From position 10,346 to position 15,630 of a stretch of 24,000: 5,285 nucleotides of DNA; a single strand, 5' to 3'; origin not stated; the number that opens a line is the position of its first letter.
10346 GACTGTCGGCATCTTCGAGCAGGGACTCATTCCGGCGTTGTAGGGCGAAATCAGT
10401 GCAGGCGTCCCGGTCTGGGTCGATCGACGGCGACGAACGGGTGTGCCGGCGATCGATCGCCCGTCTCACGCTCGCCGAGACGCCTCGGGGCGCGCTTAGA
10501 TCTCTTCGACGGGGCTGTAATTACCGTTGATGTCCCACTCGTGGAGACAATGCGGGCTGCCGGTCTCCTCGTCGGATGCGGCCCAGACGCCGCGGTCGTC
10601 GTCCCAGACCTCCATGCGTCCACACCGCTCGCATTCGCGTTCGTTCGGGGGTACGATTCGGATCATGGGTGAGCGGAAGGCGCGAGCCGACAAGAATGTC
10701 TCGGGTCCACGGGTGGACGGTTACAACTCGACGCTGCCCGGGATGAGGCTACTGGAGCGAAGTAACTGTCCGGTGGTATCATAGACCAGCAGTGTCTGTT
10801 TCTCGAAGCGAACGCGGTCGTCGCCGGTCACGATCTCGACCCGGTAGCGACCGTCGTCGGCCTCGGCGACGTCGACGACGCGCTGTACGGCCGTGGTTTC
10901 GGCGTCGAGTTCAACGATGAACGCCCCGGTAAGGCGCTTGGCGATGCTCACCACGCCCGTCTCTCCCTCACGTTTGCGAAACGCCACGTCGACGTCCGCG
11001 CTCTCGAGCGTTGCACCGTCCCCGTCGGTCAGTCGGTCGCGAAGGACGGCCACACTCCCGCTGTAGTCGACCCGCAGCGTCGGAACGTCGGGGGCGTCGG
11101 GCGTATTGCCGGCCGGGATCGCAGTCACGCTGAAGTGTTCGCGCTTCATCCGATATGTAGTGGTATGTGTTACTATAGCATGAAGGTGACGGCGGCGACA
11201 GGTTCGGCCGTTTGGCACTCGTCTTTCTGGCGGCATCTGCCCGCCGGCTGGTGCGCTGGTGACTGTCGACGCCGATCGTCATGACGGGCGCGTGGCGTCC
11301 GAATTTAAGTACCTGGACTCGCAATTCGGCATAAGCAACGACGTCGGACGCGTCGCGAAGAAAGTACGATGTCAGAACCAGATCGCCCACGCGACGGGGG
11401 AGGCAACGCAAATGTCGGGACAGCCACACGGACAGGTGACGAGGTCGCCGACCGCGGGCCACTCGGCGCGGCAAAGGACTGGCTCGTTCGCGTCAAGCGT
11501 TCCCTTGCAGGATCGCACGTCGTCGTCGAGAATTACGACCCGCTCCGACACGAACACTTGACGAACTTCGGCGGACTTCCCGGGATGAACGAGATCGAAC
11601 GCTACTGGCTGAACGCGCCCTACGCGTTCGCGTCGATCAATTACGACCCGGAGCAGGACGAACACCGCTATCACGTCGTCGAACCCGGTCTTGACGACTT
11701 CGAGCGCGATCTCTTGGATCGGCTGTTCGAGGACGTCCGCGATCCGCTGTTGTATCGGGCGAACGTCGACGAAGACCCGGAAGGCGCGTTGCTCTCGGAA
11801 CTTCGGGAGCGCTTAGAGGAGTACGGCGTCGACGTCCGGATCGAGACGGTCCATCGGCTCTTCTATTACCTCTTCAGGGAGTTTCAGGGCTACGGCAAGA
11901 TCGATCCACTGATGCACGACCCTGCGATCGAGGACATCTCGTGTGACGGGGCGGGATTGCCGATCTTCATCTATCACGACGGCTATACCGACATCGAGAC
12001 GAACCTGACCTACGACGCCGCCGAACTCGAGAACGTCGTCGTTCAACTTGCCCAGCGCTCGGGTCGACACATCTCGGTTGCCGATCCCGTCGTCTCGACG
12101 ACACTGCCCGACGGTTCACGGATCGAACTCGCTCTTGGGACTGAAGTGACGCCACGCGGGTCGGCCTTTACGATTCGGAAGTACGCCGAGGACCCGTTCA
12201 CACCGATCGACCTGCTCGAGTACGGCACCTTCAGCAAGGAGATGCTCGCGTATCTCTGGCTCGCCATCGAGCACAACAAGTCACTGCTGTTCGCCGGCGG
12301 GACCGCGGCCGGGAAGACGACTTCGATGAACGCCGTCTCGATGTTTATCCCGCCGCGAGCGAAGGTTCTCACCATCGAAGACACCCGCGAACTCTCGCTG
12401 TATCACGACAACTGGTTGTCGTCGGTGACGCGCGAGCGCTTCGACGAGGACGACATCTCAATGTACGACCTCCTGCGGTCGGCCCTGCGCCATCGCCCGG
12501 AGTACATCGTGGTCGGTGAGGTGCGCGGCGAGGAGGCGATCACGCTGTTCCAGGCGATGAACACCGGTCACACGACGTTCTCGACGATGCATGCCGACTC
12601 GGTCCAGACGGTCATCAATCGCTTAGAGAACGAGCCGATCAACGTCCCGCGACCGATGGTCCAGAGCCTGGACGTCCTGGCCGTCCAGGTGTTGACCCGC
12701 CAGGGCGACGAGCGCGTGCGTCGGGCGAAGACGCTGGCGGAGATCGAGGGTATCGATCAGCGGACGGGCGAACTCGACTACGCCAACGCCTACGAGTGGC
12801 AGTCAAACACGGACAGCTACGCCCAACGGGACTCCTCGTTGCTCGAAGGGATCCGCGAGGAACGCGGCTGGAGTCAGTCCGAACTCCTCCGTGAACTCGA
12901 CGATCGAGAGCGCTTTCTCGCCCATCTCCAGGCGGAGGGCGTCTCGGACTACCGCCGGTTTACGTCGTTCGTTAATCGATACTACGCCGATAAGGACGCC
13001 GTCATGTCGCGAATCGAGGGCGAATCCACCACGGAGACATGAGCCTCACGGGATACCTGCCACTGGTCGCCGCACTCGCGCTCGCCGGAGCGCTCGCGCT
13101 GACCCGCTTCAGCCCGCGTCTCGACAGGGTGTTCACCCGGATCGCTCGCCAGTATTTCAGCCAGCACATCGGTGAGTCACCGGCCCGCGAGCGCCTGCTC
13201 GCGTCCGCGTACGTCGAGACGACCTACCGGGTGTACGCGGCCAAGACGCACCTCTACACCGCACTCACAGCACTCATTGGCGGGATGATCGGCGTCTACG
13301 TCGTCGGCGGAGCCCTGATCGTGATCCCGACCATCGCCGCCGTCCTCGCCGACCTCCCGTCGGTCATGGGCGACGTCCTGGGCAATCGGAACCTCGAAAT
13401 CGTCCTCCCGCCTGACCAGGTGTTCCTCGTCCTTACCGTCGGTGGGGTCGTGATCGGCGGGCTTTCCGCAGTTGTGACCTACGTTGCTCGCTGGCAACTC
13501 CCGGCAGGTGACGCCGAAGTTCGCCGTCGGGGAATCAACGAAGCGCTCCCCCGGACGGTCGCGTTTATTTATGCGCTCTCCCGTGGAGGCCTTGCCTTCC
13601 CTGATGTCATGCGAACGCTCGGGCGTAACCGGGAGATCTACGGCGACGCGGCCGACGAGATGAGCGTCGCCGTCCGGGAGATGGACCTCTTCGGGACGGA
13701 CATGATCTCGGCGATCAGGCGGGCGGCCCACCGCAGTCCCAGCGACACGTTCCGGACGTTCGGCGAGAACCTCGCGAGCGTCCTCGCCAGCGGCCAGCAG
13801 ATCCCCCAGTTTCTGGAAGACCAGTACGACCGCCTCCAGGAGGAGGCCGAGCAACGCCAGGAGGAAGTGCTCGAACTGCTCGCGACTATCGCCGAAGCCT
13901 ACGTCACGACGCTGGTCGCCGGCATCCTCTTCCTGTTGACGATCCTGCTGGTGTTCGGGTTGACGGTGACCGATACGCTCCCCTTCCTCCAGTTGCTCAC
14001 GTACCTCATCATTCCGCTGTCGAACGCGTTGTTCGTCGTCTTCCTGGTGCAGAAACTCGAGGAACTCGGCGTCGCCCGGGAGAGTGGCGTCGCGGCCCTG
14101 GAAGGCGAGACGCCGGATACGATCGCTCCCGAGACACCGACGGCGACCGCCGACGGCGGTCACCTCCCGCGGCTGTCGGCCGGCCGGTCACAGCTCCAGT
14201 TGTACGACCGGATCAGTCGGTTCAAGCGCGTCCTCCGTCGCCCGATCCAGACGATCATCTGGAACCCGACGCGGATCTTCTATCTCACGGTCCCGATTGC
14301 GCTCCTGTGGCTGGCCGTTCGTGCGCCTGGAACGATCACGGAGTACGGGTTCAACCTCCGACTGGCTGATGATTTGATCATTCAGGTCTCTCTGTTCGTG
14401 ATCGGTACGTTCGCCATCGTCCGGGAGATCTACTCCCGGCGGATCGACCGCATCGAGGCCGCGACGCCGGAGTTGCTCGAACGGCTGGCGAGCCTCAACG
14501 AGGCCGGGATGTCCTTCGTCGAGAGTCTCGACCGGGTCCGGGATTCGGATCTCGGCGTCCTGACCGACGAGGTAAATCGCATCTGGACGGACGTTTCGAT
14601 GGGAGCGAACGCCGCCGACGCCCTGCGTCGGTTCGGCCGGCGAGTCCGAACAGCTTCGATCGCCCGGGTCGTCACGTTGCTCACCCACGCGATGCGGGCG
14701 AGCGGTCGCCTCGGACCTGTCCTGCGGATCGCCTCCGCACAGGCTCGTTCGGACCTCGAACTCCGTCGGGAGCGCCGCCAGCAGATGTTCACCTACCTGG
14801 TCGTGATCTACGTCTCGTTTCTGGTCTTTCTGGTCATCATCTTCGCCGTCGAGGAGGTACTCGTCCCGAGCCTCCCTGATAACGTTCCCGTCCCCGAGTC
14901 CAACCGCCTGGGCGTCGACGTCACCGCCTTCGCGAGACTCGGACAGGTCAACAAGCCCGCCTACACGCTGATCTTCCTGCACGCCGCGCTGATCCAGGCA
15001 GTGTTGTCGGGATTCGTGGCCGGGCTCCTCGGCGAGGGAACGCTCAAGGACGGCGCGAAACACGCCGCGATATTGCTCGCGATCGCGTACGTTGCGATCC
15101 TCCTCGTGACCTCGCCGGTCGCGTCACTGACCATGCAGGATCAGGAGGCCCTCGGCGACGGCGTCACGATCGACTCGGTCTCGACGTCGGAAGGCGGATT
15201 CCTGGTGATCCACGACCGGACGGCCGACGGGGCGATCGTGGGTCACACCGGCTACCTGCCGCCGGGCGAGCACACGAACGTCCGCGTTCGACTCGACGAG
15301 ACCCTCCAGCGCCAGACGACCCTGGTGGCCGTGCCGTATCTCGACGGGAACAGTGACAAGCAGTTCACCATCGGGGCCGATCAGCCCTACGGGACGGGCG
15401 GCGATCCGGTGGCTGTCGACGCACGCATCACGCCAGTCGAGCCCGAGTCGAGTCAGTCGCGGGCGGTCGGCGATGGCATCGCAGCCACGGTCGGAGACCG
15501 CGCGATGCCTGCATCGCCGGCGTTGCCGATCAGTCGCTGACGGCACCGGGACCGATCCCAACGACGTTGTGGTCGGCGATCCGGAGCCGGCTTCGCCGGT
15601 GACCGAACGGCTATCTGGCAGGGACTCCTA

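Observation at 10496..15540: Pilin-less type IV pilus/archaellum-like ATPase-platform module flanked by conserved small proteins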

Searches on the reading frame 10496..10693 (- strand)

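Call 4: search_protein_families(library=pfam, proteins=[window:10496-10693:-], max_evalue=0.01)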
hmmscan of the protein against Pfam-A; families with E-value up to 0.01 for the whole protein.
window:10496-10693:- (65 aa): 1 family
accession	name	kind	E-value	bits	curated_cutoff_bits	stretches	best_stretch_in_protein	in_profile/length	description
PF20576.3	HEWD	-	2.7e-24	85.1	27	1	12-64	4-60/61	HEWD domain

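Call 5: search_protein_families(library=ncbifam, proteins=[window:10496-10693:-], max_evalue=0.01)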
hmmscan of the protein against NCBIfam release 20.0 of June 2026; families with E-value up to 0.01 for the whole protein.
window:10496-10693:- (65 aa): 0 families

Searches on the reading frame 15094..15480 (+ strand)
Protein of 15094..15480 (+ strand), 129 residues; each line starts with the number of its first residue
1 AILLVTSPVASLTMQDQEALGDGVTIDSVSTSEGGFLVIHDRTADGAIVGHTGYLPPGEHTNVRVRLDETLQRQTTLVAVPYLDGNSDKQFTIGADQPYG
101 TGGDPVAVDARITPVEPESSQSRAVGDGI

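Call 62: predict_structure(alignment_id=A2)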
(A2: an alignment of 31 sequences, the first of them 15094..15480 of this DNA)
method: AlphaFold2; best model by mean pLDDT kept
length: 129 residues; sequences in the alignment: 31
mean_pLDDT: 89.7   pTM: 0.79
mean pLDDT of the five models: 89.7, 85.4, 84.7, 84.3, 83.2
residues with pLDDT >= 90: 91; 70-90: 27; 50-70: 11; < 50: 0
segments of 3 or more residues with pLDDT < 50: none
pLDDT, mean of each block of 10 residues (from residue 1): 78 89 94 97 96 98 95 94 96 93 86 80 68
secondary structure, 60 per line:
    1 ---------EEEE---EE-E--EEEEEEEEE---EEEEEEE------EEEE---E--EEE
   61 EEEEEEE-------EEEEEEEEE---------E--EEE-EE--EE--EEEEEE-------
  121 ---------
elements in order: E10-13 E23-31 E35-41 E48-51 E58-67 E75-83 E96-98 E108-113

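Call 65: fold_search(model_id=the predicted structure, library=pdb)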
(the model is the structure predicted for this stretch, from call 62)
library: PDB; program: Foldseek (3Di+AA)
matches with E <= 10: 1756; with E <= 0.001: 0
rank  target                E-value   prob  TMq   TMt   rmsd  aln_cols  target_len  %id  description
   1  8gul_A                7.4e-03  1.00  0.44  0.16   5.2       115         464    7  Chitin-active AA10 LPMO (GbpA) complexed with Cu(II) from Vibrio campbellii (released 2023-06-21)
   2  8xgl_B                7.4e-03  0.98  0.38  0.39   6.5       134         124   14  Structure of the Magnaporthe oryzae effector NIS1 (released 2024-09-18)
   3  7b2p_B                1.2e-02  0.82  0.28  0.09   7.8       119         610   11  Cryo-EM structure of complement C4b in complex with nanobody B5 (released 2022-03-02)
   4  7dco_D                1.3e-02  0.99  0.42  0.04   5.8       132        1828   11  Cryo-EM structure of the activated spliceosome (Bact complex) at an atomic resolution of 2.5 angstrom (released 2021-03-17)
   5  2xtj_D                1.3e-02  0.89  0.33  0.33   9.0       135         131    7  The crystal structure of PCSK9 in complex with 1D05 Fab (released 2010-11-03)
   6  2xwx_A                1.4e-02  0.99  0.41  0.17   5.3       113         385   11  Vibrio cholerae colonization factor GbpA crystal structure (released 2011-11-16)
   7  3f65_A                1.4e-02  0.97  0.38  0.27   7.2       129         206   12  The F4 fimbrial chaperone FaeE does not self-cap its interactive surfaces (released 2009-05-19)
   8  8xgl_A                1.5e-02  0.97  0.38  0.41   6.5       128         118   16  Structure of the Magnaporthe oryzae effector NIS1 (released 2024-09-18)
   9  7wed_H                1.6e-02  0.89  0.33  0.35   7.7       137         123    7  SARS-CoV-2 Omicron variant spike RBD in complex with Fab XGv347 (released 2022-04-13)
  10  9ua5_G                1.9e-02  0.91  0.35  0.37   7.5       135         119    7  RABV G binding with CTB011 Fab and CTB012 Fab (released 2026-01-07)
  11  9b6n_L                1.9e-02  0.89  0.34  0.38   6.5       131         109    9  Fab1-1 in complex with the capsid of Adeno-associated virus type 9 (released 2025-04-09)
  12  9o8m_B                1.9e-02  0.84  0.33  0.35   7.4       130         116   12  Ab1983 in complex with HIV-1 Env variant WIN332 (released 2026-02-04)
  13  5nrl_B                2.1e-02  0.99  0.44  0.05   5.7       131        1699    9  Structure of a pre-catalytic spliceosome (released 2017-05-31)
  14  7kfh_G                2.1e-02  0.77  0.32  0.31   9.9       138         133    9  Ebola virus GP (mucin deleted, Makona strain) bound to antibody Fab EBOV-437 (released 2021-04-28)
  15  8hsc_F                2.4e-02  0.92  0.37  0.38   6.6       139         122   11  Gi bound Orphan GPR20 complex with Fab046 in ligand-free state (released 2023-03-08)
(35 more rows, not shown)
